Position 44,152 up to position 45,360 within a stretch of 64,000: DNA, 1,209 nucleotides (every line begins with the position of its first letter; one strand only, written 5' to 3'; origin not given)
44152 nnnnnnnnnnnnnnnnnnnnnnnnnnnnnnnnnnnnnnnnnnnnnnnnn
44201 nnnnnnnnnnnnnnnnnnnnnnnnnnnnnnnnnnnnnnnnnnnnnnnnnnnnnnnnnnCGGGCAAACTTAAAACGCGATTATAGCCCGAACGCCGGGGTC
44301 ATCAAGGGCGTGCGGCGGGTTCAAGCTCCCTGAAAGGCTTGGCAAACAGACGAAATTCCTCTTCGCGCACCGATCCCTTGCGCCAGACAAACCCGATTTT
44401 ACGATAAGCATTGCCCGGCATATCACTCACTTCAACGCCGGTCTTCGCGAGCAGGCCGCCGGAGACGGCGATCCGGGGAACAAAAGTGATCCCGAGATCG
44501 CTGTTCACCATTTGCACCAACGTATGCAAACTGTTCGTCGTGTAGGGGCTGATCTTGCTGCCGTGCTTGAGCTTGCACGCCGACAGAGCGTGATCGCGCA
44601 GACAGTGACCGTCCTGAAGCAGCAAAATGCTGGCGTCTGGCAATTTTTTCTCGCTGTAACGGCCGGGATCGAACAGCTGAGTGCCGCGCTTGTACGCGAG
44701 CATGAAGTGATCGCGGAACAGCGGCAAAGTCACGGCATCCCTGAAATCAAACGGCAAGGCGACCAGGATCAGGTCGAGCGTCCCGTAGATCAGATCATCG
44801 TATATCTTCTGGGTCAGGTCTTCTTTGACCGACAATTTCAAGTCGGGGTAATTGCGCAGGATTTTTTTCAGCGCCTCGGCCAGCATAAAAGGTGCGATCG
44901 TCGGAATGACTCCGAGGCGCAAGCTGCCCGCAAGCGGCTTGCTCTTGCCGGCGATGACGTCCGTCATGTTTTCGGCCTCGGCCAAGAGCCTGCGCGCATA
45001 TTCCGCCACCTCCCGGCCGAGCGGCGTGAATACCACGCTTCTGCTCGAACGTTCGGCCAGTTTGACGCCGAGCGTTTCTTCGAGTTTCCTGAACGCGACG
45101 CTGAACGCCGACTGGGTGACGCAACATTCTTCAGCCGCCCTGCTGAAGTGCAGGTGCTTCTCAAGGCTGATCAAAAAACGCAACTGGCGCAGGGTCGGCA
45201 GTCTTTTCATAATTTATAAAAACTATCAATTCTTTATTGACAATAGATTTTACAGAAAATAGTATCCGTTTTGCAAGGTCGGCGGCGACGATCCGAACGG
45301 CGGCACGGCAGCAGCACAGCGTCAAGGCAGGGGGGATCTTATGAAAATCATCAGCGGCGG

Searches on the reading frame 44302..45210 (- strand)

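Call 51: search_protein_families(library=pfam, proteins=[window:44302-45210:-], max_evalue=0.001)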
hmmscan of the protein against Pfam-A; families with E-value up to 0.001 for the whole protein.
window:44302-45210:- (302 aa): 2 families
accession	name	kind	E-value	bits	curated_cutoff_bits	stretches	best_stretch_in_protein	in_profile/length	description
PF03466.25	LysR_substrate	-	3.5e-34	118.5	28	1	92-291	3-202/209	LysR substrate binding domain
PF00126.33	HTH_1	-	6.8e-17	61.6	26.6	1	7-66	1-60/60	Bacterial regulatory helix-turn-helix protein, lysR family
